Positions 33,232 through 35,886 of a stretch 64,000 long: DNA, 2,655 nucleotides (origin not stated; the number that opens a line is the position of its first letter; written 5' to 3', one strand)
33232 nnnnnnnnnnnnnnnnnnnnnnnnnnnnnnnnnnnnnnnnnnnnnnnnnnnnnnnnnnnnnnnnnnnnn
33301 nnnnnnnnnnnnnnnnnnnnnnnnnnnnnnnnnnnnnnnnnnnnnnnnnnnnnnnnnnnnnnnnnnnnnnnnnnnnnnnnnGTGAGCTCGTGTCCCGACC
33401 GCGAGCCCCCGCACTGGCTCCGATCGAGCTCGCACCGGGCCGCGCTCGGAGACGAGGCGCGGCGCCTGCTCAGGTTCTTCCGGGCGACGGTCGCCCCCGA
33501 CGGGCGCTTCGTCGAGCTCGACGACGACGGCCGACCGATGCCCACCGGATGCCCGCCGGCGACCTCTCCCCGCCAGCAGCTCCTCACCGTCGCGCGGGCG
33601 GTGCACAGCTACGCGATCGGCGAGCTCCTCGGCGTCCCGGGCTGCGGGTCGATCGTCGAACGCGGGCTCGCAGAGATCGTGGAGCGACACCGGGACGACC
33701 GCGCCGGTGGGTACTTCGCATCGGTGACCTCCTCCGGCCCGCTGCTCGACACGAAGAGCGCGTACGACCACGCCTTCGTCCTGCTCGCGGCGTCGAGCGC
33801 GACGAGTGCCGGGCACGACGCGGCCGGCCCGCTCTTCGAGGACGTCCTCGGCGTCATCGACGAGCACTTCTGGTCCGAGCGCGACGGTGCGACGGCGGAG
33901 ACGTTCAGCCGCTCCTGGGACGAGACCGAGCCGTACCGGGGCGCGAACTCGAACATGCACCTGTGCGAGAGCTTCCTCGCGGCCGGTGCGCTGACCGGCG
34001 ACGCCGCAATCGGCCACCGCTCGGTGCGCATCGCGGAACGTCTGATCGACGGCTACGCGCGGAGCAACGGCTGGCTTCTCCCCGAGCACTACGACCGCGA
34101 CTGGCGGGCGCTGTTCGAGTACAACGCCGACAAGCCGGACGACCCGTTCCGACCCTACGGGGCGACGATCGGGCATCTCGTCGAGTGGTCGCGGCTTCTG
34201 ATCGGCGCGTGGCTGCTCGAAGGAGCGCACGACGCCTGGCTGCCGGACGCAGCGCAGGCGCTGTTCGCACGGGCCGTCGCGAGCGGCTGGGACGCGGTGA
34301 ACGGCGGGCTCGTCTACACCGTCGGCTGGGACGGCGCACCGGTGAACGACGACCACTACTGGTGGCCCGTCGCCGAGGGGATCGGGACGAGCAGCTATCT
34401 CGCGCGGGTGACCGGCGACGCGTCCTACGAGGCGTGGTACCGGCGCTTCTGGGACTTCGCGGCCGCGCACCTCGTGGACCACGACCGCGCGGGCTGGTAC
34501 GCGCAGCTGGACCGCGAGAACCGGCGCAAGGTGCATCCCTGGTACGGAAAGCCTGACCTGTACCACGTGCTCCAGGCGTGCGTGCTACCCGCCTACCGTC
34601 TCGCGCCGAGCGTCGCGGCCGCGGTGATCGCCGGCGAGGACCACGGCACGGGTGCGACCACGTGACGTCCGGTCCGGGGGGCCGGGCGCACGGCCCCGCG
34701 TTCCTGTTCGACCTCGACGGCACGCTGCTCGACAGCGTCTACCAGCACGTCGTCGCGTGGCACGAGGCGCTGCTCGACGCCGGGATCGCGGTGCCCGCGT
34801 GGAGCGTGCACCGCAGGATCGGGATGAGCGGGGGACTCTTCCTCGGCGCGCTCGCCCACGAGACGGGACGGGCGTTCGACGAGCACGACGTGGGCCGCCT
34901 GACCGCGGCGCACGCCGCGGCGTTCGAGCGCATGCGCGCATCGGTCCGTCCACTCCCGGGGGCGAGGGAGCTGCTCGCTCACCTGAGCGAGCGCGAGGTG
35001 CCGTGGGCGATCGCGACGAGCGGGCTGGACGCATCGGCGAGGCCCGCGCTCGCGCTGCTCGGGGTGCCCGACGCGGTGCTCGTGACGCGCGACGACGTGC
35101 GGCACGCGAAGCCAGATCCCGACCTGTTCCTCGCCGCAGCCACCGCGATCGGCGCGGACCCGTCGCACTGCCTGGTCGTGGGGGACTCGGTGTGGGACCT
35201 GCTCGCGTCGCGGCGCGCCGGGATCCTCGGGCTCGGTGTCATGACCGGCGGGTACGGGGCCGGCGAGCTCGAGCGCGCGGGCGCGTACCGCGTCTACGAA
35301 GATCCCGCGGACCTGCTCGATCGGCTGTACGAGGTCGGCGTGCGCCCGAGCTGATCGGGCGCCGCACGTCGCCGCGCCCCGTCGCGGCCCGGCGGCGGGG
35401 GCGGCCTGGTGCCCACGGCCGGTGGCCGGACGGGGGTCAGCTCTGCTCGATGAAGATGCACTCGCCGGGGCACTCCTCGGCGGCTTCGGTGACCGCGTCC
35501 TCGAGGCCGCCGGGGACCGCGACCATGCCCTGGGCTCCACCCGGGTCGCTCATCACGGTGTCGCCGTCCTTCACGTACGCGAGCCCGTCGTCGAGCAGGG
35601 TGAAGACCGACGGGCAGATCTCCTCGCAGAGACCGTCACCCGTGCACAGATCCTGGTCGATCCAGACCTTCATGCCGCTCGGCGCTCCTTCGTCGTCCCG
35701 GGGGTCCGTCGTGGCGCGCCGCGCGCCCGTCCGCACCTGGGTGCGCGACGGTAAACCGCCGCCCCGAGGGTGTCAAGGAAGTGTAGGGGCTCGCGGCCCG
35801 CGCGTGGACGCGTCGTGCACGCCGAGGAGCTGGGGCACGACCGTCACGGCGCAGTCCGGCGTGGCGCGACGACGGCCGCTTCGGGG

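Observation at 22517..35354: Thirteen-gene, translationally chained sugar operon whose enzyme set fits no single known pathway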

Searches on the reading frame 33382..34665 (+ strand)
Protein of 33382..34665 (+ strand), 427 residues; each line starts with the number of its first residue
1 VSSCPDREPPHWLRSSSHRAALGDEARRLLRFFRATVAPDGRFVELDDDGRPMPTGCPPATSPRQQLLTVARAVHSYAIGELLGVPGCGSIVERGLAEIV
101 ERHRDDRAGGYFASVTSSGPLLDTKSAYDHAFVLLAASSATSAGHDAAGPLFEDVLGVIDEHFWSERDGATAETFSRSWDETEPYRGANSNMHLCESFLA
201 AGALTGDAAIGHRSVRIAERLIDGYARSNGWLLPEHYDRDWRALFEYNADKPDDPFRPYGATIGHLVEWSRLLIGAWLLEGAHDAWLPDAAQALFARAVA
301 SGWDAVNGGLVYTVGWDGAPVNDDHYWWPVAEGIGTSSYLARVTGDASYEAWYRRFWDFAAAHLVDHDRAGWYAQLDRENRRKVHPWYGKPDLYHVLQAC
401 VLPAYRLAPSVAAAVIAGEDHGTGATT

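Call 7: search_protein_families(library=pfam, proteins=[window:33382-34665:+], max_evalue=0.01)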
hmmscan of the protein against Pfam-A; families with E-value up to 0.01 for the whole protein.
window:33382-34665:+ (427 aa): 1 family
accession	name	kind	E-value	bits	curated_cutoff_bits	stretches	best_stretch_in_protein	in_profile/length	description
PF07221.17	GlcNAc_2-epim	-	3.8e-99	332.7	23.4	1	41-399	1-347/347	N-acylglucosamine 2-epimerase (GlcNAc 2-epimerase)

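Call 9: search_protein_families(library=ncbifam, proteins=[window:33382-34665:+], max_evalue=0.001)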
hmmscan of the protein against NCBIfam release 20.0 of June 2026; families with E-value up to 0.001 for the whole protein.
window:33382-34665:+ (427 aa): 3 families
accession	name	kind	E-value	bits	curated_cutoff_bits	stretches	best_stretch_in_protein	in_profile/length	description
NF051846.1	ManIsomPseudo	equivalog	7.7e-118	393.9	600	1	13-415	1-399/401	D-mannose isomerase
NF052547.1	AcylGsamEpipAGE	equivalog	1.7e-10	40.5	600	1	98-386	81-359/384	n-acyl-d-glucosamine 2-epimerase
NF041848.1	celb_epim_EpiA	equivalog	1.5e-06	27.5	800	1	83-388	75-379/405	cellobiose 2-epimerase EpiA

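Call 17: search_solved_structures(query=window:33382-34665:+, max_evalue=0.001)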
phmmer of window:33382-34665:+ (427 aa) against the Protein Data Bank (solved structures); distinct sequences matched with E-value up to 0.001: 14.
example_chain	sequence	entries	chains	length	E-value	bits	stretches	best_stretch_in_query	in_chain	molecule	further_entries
2rgk_A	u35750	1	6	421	2.7e-80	273.7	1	12-418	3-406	Uncharacterized sugar isomerase yihS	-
2afa_A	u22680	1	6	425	2.6e-78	267.2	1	12-418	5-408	NAG isomerase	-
7ag4_A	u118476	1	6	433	5.4e-77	262.9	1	11-418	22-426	Sulfoquinovose isomerase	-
2zbl_A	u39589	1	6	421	7.3e-77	262.4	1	12-418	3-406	Putative isomerase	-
3gt5_A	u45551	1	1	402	2.8e-54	188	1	64-400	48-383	N-acetylglucosamine 2-epimerase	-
5x32_A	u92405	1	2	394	1.6e-48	169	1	31-401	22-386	N-acylglucosamine 2-epimerase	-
9l8i_A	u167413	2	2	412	9.4e-11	44.5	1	22-402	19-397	Cellobiose 2-epimerase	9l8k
3wkf_A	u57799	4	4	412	3.2e-10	42.8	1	49-402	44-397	Cellobiose 2-epimerase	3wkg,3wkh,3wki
2gz6_A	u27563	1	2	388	2.4e-07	33.3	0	298-390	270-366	N-acetyl-D-glucosamine 2-epimerase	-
8h1k_A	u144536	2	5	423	1.5e-06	30.7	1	65-381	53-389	N-acylglucosamine 2-epimerase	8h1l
6f04_A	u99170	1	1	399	3.6e-06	29.4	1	299-399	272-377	N-acetylglucosamine-2-epimerase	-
8h1n_A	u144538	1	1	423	6.6e-06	28.5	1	65-381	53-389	N-acylglucosamine 2-epimerase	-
8h1m_A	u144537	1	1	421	7.3e-06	28.4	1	65-381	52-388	N-acylglucosamine 2-epimerase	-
8bry_A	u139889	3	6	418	0.00023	23.4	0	301-379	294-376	N-acylglucosamine 2-epimerase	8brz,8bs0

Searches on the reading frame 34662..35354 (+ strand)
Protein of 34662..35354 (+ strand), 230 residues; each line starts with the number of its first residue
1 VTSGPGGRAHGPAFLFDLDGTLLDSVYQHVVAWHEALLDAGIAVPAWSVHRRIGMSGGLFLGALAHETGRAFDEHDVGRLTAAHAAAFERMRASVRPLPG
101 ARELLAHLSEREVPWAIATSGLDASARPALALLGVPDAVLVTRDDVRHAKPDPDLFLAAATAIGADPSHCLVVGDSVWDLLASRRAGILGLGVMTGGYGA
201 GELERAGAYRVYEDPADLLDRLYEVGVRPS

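Call 7: search_protein_families(library=pfam, proteins=[window:34662-35354:+], max_evalue=0.01)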
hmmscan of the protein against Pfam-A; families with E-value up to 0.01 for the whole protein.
window:34662-35354:+ (230 aa): 5 families
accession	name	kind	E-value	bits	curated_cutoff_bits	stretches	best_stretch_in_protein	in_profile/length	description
PF00702.32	Hydrolase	-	1.3e-29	104.4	26.4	1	13-187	3-191/191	haloacid dehalogenase-like hydrolase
PF13419.12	HAD_2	-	1.5e-23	84.3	23.8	1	15-188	2-173/178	Haloacid dehalogenase-like hydrolase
PF12710.13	HAD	-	2.7e-12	47.9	27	1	15-181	2-186/189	haloacid dehalogenase-like hydrolase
PF13242.12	Hydrolase_like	-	3.2e-11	43.4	22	1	149-211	3-68/75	HAD-hyrolase-like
PF01012.27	ETF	-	0.0084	16.4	26.7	0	123-195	46-118/181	Electron transfer flavoprotein domain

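Call 9: search_protein_families(library=ncbifam, proteins=[window:34662-35354:+], max_evalue=0.001)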
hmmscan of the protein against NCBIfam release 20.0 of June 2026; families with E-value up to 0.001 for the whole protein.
window:34662-35354:+ (230 aa): 35 families (the best 25 are shown)
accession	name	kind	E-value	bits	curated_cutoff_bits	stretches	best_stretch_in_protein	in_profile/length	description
TIGR02009.1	PGMB-YQAB-SF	subfamily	7.5e-26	91.5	153.35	1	13-193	3-186/186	beta-phosphoglucomutase family hydrolase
TIGR01449.2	PGP_bact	equivalog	1.1e-23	83.9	180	1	15-219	2-210/213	phosphoglycolate phosphatase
NF008610.0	PRK11587.1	equivalog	6.7e-23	81.2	282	1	13-188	5-176/219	sugar phosphatase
NF053653.1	InDiPhoBT2121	equivalog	1.3e-21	77.2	245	1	13-221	3-214/216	inorganic diphosphatase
TIGR01990.1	bPGM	equivalog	5.3e-20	72.2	189.4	1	13-193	3-186/187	beta-phosphoglucomutase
NF009696.0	PRK13222.1-3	equivalog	2.3e-17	63.4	359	1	13-219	5-213/223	N-acetylmuramic acid 6-phosphate phosphatase MupP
NF009695.0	PRK13222.1-2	equivalog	2.9e-17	62.9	225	1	14-218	9-218/226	phosphoglycolate phosphatase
NF008000.0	PRK10725.1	equivalog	8.1e-17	61.9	215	1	14-188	8-180/188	fructose-1-phosphate/6-phosphogluconate phosphatase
NF009697.0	PRK13222.1-4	equivalog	2.6e-16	59.7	327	1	13-219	9-219/232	phosphoglycolate phosphatase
TIGR03351.1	PhnX-like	hypoth_equivalog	1.2e-15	58.1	218.9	1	16-220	6-217/220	phosphonatase-like hydrolase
NF009700.0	PRK13226.1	equivalog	1.3e-15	57.7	342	1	13-196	14-197/229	phosphoglycolate phosphatase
TIGR01509.1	HAD-SF-IA-v3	subfamily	1.6e-15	57.6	29.4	1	82-189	51-150/154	HAD-IA family hydrolase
NF009804.0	PRK13288.1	equivalog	1.7e-15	57.1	218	1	13-219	5-207/215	pyrophosphatase PpaX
TIGR01454.1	AHBA_synth_RP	hypoth_equivalog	8.2e-15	55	246.65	1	90-220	69-201/205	AHBA synthesis associated protein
TIGR01422.2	phosphonatase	equivalog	1.7e-14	53.7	220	1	15-201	5-207/251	phosphonoacetaldehyde hydrolase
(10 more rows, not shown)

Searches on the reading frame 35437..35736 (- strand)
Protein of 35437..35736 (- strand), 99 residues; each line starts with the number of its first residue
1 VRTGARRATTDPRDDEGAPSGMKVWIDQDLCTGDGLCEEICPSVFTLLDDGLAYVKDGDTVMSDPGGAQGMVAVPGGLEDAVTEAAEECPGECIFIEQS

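Call 7: search_protein_families(library=pfam, proteins=[window:35437-35736:-], max_evalue=0.01)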
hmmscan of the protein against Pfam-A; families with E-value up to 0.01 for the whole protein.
window:35437-35736:- (99 aa): 7 families
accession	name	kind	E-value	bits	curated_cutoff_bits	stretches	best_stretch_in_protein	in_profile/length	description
PF13459.11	Fer4_15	-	5.8e-18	65.8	22.4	1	24-96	1-66/66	4Fe-4S single cluster domain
PF13370.11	Fer4_13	-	1.9e-10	41.7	24.5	1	26-94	1-56/58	4Fe-4S single cluster domain of Ferredoxin I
PF00037.32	Fer4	-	7.5e-06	26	21.1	1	24-42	1-19/24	4Fe-4S binding domain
PF12837.12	Fer4_6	-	0.0004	20.6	25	1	26-42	4-20/24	4Fe-4S binding domain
PF13237.11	Fer4_10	-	0.00074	19.8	25.5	1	23-91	1-40/53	4Fe-4S dicluster domain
PF12838.12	Fer4_7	-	0.0034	18.2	27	1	17-43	23-50/52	4Fe-4S dicluster domain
PF12797.12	Fer4_2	-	0.0071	16.7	24.5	1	23-43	2-22/22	4Fe-4S binding domain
